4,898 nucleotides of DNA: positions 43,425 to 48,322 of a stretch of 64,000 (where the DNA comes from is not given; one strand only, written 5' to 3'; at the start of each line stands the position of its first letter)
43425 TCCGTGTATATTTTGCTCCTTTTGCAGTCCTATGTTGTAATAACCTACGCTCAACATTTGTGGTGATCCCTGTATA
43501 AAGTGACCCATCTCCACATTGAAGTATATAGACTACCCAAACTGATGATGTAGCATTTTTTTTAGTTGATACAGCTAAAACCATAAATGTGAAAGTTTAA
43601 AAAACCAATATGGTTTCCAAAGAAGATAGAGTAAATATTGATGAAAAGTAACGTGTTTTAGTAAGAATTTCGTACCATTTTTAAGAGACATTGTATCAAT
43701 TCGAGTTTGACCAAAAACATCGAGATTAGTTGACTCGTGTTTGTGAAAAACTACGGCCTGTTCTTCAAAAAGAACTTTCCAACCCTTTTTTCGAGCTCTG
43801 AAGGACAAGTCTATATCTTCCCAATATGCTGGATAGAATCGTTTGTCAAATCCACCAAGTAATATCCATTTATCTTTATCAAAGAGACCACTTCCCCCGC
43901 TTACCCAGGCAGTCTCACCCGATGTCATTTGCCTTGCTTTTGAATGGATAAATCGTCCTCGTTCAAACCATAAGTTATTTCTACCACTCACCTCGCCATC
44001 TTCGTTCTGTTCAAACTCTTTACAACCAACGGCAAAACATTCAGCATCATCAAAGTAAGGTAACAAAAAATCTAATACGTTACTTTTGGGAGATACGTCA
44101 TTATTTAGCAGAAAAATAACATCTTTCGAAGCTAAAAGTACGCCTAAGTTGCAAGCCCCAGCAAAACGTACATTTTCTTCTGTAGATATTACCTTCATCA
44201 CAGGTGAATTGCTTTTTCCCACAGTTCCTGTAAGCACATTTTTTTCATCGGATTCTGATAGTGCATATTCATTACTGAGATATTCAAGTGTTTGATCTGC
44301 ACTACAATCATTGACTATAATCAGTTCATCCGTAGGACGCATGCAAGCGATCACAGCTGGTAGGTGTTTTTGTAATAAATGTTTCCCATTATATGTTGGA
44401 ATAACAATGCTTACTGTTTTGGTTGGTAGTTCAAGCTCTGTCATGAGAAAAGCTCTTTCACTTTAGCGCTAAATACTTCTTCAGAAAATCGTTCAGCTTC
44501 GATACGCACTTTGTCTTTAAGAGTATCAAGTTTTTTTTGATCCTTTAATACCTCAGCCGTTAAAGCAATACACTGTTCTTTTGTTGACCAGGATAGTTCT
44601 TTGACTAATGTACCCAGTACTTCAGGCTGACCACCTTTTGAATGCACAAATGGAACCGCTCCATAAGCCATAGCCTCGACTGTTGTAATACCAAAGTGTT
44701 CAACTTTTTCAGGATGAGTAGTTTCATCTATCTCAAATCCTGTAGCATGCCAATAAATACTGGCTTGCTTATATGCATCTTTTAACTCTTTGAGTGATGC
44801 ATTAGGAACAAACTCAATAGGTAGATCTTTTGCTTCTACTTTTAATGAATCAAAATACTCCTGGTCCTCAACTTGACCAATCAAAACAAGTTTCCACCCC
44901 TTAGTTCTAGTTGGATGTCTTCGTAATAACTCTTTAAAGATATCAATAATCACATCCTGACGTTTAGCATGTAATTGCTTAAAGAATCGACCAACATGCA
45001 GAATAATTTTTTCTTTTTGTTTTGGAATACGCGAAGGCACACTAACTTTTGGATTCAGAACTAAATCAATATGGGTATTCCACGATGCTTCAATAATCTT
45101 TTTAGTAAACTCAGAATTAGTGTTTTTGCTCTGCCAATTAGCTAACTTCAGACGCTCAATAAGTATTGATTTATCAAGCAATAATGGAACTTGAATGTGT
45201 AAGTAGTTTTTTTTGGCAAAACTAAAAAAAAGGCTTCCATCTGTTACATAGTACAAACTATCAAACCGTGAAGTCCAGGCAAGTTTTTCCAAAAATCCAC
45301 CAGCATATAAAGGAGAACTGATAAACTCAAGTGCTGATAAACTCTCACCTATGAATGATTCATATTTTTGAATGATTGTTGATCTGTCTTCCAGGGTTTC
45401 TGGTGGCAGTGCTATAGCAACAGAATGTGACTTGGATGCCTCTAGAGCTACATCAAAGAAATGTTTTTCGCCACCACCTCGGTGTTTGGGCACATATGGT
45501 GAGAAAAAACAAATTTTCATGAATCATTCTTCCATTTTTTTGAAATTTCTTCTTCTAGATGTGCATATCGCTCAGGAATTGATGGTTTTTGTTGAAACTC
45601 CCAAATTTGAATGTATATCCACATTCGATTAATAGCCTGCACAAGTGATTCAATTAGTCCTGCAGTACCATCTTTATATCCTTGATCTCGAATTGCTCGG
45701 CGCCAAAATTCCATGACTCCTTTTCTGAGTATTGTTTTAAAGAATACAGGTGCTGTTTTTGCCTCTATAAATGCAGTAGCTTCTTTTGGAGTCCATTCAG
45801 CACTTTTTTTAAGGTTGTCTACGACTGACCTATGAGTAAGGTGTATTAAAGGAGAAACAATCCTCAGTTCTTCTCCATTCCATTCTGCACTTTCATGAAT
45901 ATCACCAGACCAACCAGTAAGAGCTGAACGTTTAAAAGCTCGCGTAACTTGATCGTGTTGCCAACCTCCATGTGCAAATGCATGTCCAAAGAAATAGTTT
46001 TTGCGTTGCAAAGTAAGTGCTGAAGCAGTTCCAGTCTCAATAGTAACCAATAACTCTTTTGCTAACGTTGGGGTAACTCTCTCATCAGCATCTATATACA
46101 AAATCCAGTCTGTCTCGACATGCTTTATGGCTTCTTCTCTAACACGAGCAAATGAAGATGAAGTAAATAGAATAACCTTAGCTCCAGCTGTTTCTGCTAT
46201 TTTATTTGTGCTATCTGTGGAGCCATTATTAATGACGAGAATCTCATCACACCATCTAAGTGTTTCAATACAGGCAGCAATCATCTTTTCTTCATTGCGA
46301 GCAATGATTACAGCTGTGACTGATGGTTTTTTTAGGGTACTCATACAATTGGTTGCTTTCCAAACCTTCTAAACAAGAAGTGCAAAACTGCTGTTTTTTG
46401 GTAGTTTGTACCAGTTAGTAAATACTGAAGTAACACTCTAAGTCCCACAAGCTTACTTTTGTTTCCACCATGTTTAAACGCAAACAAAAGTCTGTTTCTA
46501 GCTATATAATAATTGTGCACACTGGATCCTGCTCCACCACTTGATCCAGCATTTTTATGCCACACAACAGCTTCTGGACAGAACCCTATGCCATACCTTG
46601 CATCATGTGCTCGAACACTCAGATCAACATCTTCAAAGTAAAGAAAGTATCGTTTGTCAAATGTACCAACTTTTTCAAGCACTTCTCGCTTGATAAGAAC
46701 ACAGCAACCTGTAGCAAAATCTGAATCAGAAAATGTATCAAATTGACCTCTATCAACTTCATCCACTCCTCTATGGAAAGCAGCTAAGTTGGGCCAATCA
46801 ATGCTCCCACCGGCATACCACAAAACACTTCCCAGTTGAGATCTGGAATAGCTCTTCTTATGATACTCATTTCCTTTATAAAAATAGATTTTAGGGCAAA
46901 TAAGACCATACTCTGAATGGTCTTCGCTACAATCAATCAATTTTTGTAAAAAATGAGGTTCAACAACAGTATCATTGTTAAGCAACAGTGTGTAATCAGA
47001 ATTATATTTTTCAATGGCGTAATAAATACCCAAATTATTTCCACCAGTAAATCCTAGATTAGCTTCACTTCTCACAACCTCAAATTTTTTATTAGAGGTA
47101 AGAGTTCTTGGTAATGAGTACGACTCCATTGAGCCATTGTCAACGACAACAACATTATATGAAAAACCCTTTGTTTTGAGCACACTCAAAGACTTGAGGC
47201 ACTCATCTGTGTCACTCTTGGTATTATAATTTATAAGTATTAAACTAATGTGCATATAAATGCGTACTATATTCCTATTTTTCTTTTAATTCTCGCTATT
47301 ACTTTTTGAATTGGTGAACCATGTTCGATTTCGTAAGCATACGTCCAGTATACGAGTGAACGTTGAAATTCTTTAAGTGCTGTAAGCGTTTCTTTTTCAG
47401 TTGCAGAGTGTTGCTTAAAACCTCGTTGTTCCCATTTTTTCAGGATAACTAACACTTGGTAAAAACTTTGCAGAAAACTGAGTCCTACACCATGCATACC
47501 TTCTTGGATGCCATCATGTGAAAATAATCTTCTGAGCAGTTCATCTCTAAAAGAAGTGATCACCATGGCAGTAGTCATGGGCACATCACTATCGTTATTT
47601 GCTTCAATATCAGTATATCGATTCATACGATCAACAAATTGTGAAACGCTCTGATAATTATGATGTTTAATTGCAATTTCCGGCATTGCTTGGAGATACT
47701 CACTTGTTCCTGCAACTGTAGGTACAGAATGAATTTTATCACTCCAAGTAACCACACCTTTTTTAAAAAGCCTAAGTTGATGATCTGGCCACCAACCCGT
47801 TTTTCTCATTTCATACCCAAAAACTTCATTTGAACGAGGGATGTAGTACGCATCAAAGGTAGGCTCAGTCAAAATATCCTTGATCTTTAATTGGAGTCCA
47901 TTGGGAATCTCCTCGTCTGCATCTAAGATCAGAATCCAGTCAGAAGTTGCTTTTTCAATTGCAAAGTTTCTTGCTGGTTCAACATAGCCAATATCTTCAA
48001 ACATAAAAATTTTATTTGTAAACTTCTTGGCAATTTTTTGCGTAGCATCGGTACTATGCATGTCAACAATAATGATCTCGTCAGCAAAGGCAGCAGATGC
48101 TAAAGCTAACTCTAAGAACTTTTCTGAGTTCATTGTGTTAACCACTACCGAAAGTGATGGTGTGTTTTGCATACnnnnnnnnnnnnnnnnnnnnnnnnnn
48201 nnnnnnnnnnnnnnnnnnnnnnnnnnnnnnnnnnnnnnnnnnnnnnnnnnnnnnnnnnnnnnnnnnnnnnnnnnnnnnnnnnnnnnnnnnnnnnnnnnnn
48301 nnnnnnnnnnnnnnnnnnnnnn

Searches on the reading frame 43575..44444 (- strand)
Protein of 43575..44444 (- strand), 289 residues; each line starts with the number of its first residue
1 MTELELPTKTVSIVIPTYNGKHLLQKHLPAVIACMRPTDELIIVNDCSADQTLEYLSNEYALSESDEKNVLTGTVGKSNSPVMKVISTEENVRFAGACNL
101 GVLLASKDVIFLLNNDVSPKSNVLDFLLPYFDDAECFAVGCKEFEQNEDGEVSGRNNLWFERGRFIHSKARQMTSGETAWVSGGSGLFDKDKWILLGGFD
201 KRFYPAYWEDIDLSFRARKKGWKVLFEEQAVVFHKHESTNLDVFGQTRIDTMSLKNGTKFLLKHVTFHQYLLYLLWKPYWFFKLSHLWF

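Call 6: search_protein_families(library=pfam, proteins=[window:43575-44444:-], max_evalue=0.01)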
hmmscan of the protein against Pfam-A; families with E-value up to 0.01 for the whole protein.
window:43575-44444:- (289 aa): 4 families
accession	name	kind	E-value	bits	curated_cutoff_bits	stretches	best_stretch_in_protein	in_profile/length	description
PF00535.33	Glycos_transf_2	-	1.2e-16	61.5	23.3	1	12-186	1-157/168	Glycosyl transferase family 2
PF13641.12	Glyco_tranf_2_3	-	3.5e-16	60.4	27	1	11-243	3-220/230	Glycosyltransferase like family 2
PF13632.12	Glyco_trans_2_3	-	1.8e-06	28.3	27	1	110-281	2-166/198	Glycosyl transferase family group 2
PF10111.15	Glyco_tranf_2_2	-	5.3e-05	23.3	27.3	0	12-65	1-56/276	Glycosyltransferase like family 2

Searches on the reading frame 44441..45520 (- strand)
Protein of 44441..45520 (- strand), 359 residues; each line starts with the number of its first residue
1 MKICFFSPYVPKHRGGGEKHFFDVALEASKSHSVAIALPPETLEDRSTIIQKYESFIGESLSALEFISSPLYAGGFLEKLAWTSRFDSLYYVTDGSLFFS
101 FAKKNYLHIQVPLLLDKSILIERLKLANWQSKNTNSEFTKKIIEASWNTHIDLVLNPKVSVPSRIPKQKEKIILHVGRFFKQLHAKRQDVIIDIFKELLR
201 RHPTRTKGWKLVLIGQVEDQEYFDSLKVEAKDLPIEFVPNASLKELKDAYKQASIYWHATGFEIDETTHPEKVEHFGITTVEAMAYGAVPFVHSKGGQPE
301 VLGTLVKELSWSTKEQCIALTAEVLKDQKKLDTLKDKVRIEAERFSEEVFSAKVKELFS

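Call 6: search_protein_families(library=pfam, proteins=[window:44441-45520:-], max_evalue=0.01)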
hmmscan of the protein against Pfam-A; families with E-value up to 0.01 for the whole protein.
window:44441-45520:- (359 aa): 3 families
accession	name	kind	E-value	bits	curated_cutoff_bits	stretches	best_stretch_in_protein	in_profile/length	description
PF00534.26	Glycos_transf_1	-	1.7e-18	67.2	26.4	1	167-336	12-167/172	Glycosyl transferases group 1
PF13692.12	Glyco_trans_1_4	-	5.3e-11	43.4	27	1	171-302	2-115/142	Glycosyl transferases group 1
PF20706.3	GT4-conflict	-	0.0018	17.8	26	1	150-338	176-351/385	Family 4 Glycosyltransferase in conflict systems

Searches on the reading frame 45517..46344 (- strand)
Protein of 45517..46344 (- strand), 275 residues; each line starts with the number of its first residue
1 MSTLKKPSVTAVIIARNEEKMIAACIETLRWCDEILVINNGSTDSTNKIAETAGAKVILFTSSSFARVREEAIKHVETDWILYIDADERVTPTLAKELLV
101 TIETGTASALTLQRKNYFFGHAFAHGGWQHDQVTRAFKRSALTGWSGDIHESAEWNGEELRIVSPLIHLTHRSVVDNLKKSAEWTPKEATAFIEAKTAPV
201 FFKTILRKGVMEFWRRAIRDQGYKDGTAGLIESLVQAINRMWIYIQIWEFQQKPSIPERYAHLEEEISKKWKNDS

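Call 6: search_protein_families(library=pfam, proteins=[window:45517-46344:-], max_evalue=0.01)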
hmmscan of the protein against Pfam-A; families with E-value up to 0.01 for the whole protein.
window:45517-46344:- (275 aa): 3 families
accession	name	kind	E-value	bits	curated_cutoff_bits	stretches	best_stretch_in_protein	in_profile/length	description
PF00535.33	Glycos_transf_2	-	1.2e-18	68.1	23.3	1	11-130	2-131/168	Glycosyl transferase family 2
PF13704.12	Glyco_tranf_2_4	-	1.8e-07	32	27.5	1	16-88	1-82/98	Glycosyl transferase family 2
PF13641.12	Glyco_tranf_2_3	-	0.0012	19.4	27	1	7-111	1-120/230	Glycosyltransferase like family 2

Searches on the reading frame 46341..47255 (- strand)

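Call 6: search_protein_families(library=pfam, proteins=[window:46341-47255:-], max_evalue=0.01)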
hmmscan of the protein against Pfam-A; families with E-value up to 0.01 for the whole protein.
window:46341-47255:- (304 aa): 4 families
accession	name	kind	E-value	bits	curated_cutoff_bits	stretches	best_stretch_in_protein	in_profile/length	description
PF00535.33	Glycos_transf_2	-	4.1e-16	59.8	23.3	1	4-196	1-167/168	Glycosyl transferase family 2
PF13641.12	Glyco_tranf_2_3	-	1e-15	58.9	27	1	4-236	4-214/230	Glycosyltransferase like family 2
PF13632.12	Glyco_trans_2_3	-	2.7e-09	37.6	27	1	89-233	2-123/198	Glycosyl transferase family group 2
PF13506.12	Glyco_transf_21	-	0.00047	20.1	21.7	0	81-234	26-155/174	Glycosyl transferase family 21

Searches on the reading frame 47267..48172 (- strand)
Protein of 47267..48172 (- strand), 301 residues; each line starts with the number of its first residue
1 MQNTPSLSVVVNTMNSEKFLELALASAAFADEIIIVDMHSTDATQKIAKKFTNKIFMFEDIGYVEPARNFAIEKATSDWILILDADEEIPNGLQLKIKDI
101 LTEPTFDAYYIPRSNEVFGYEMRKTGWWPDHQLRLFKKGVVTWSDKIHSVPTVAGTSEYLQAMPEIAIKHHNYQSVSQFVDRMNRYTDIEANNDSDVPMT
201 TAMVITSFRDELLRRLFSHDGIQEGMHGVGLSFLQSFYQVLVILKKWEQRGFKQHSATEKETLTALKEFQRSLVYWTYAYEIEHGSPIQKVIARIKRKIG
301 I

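Call 7: search_protein_families(library=pfam, proteins=[window:47267-48172:-], max_evalue=0.01)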
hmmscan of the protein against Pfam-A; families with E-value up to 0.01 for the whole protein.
window:47267-48172:- (301 aa): 2 families
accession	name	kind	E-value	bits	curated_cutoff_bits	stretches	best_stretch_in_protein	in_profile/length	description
PF00535.33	Glycos_transf_2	-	7.1e-16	59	23.3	1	8-107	1-109/168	Glycosyl transferase family 2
PF13704.12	Glyco_tranf_2_4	-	7.3e-05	23.6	27.5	1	24-87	13-82/98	Glycosyl transferase family 2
